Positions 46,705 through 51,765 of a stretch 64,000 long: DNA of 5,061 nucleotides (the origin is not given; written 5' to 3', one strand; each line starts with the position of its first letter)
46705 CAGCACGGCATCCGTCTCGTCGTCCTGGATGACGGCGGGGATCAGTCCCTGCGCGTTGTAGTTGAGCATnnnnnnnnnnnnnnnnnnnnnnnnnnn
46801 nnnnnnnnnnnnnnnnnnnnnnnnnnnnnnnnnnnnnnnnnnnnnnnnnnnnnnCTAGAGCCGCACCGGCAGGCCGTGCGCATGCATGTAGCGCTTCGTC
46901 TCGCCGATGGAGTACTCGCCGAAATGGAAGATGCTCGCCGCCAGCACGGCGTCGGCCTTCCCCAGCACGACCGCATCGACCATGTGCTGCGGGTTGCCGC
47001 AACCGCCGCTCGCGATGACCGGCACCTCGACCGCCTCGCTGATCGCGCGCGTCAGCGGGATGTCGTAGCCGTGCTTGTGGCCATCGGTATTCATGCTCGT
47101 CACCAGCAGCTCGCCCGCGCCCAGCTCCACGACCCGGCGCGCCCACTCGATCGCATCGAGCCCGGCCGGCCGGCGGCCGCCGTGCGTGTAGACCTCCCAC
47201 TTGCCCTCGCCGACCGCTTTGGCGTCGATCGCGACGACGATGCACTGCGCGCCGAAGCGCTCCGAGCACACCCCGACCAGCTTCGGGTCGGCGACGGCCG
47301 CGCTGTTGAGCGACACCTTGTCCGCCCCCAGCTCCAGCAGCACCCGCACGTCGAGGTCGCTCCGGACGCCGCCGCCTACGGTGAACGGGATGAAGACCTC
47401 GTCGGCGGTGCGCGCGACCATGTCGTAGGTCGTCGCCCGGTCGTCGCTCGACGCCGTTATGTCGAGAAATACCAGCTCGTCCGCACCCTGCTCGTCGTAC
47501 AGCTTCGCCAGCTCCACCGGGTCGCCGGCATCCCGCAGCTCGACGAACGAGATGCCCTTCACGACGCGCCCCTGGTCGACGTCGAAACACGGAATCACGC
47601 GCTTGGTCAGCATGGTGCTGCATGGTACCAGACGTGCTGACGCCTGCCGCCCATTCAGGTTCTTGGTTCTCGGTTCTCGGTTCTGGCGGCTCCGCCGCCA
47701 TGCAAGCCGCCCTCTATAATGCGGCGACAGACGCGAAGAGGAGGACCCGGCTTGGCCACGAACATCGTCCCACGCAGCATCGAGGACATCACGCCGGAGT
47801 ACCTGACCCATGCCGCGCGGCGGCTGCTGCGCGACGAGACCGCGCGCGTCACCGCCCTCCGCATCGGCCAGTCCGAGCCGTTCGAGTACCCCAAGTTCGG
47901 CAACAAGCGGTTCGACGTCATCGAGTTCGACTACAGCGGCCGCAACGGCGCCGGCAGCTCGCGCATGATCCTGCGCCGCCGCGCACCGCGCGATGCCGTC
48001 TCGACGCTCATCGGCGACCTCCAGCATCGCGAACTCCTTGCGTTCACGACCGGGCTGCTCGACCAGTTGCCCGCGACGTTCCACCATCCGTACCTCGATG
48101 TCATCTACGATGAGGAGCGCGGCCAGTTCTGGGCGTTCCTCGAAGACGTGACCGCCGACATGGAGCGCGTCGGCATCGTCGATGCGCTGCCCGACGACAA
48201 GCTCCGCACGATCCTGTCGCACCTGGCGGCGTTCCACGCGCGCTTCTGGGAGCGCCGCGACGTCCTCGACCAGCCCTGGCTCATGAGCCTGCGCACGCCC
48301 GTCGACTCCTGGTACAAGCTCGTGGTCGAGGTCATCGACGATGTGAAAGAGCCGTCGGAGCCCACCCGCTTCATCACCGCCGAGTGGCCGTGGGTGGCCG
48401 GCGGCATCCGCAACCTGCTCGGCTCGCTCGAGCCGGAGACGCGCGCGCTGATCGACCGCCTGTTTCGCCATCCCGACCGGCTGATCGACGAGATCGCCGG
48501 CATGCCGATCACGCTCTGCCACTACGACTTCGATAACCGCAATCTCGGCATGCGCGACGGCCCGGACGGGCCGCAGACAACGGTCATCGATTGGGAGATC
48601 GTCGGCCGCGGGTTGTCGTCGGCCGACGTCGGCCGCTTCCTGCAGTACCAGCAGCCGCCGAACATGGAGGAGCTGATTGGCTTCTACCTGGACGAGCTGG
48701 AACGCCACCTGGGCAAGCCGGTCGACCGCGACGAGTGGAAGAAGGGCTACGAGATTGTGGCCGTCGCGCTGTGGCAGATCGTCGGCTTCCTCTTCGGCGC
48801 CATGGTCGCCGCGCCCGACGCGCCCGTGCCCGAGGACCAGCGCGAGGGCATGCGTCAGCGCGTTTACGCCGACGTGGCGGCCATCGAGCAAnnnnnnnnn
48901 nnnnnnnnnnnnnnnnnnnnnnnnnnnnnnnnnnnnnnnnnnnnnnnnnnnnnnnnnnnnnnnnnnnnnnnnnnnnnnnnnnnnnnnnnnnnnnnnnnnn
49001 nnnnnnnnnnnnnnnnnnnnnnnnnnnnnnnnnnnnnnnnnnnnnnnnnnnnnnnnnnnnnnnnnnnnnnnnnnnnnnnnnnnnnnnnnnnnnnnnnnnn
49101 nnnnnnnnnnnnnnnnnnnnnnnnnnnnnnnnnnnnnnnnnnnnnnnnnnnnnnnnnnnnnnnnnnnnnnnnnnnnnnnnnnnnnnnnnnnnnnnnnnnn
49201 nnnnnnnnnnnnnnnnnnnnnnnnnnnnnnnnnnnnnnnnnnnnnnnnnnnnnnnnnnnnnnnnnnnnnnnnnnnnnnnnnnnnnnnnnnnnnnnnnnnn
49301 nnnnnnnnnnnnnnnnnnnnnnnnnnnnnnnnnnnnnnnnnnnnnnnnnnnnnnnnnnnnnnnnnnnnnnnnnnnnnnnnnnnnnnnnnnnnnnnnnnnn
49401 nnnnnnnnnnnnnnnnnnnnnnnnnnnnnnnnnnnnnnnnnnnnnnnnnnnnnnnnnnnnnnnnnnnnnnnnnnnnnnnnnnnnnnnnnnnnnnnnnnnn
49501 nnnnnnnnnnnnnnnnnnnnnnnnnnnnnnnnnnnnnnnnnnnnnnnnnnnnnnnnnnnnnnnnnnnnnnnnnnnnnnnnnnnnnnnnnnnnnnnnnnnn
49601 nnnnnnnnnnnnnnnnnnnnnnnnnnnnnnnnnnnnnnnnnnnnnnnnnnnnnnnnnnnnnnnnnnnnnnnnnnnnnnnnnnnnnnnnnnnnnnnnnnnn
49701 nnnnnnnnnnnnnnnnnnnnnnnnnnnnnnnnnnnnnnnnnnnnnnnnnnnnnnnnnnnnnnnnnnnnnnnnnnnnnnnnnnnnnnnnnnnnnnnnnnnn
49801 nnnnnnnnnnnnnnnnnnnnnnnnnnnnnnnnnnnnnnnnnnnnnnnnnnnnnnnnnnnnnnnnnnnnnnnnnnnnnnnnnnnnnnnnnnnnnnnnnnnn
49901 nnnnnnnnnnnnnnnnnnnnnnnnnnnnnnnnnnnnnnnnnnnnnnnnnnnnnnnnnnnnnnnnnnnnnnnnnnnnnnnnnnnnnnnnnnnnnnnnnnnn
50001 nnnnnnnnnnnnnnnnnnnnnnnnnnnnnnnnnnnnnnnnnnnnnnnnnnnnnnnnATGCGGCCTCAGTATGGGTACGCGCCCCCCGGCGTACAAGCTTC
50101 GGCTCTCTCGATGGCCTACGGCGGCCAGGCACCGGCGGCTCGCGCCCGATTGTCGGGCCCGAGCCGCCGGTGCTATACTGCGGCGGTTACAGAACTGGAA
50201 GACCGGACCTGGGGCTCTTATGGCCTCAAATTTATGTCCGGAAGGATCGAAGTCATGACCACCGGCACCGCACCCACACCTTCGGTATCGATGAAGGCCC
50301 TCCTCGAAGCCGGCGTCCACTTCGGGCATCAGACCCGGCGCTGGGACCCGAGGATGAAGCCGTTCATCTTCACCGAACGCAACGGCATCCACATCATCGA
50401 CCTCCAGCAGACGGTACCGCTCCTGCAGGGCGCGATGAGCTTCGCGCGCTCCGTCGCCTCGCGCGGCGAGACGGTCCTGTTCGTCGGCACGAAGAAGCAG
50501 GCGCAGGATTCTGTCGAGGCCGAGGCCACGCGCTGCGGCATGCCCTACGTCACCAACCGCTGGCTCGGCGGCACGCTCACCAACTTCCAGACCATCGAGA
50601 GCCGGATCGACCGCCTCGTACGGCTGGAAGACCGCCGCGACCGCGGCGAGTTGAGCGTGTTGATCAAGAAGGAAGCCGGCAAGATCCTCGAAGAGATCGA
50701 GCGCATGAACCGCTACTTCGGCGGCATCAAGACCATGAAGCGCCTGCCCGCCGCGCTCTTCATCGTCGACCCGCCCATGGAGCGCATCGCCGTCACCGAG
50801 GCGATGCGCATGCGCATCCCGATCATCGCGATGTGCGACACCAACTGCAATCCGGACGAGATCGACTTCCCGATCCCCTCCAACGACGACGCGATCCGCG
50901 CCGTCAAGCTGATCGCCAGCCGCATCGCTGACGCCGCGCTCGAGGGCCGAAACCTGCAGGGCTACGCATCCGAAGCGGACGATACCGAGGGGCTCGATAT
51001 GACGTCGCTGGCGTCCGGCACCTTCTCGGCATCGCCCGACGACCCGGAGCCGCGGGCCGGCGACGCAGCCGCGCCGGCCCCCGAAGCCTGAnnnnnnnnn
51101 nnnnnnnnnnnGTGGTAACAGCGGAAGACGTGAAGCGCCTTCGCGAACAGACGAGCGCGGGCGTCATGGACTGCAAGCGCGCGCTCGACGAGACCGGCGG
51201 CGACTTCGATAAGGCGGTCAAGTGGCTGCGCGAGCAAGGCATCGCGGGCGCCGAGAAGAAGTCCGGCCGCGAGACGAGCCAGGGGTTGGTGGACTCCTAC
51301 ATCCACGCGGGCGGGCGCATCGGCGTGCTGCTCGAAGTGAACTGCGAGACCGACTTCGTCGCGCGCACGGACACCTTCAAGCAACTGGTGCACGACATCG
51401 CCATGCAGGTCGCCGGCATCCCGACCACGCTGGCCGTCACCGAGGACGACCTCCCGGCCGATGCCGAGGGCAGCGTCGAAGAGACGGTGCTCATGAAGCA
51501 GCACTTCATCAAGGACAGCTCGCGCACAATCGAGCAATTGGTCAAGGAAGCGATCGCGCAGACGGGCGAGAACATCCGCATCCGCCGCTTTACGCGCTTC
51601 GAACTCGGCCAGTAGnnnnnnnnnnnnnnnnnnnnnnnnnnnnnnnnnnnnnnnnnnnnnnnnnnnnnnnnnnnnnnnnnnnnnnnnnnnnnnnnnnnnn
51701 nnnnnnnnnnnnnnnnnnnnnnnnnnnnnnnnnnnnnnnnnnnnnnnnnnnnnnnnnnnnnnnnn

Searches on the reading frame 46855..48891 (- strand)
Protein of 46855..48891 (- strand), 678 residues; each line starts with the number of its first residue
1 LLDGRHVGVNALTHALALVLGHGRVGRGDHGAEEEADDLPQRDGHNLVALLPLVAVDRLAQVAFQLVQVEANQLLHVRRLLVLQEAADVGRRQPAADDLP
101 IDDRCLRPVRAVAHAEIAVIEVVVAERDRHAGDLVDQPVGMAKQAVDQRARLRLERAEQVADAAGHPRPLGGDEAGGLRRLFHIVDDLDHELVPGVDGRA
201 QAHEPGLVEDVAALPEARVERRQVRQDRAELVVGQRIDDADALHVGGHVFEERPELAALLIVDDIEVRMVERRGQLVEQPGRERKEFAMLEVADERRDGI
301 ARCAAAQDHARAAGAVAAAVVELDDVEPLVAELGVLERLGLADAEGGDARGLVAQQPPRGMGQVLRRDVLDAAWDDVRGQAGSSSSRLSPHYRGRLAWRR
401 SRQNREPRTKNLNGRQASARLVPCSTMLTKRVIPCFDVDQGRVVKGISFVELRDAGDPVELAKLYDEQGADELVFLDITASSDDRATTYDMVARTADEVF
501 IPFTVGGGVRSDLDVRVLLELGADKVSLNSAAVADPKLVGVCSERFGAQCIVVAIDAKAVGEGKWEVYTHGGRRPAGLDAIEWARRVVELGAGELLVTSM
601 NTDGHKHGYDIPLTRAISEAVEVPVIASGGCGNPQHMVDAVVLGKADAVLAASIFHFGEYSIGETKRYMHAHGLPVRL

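Call 35: search_protein_families(library=pfam, proteins=[window:46855-48891:-], max_evalue=0.0001)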
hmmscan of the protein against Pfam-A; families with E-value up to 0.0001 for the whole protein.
window:46855-48891:- (678 aa): 3 families
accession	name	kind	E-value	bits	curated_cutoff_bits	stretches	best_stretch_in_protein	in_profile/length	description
PF00977.27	His_biosynth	-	1.3e-79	267.3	23.6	1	431-660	1-227/228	Histidine biosynthesis protein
PF05690.20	ThiG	-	8.5e-07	29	23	0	584-653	137-205/247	Thiazole biosynthesis protein ThiG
PF03060.21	NMO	-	3.5e-06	27.1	28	0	580-653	145-223/331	Nitronate monooxygenase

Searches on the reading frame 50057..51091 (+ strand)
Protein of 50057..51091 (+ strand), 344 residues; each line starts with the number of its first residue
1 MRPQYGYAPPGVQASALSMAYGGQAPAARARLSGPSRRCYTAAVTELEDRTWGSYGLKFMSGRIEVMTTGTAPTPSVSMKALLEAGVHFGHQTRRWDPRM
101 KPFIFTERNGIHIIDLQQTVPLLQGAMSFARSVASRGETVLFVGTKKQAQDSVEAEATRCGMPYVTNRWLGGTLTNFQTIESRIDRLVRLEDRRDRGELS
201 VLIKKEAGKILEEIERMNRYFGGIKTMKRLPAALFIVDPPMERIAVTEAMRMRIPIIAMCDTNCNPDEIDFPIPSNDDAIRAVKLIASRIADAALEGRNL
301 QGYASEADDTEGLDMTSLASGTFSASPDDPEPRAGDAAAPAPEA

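Call 36: search_protein_families(library=pfam, proteins=[window:50057-51091:+], max_evalue=0.0001)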
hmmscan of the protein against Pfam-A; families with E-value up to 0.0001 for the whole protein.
window:50057-51091:+ (344 aa): 1 family
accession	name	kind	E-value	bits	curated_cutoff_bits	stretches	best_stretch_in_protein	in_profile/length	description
PF00318.25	Ribosomal_S2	-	3.7e-93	311.2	26.1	1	82-297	1-216/216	Ribosomal protein S2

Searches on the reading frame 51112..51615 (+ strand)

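Call 36: search_protein_families(library=pfam, proteins=[window:51112-51615:+], max_evalue=0.0001)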
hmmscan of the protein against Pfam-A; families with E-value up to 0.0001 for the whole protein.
window:51112-51615:+ (167 aa): 2 families
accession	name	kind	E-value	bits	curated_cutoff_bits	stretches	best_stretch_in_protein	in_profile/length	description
PF00889.24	EF_TS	-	1.2e-22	80.9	27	2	71-164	1-76/204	Elongation factor TS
PF25025.1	EF-Ts_N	-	2.1e-05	24.8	33.2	1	7-43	17-54/60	Elongation factor Ts, mitochondrial, N-terminal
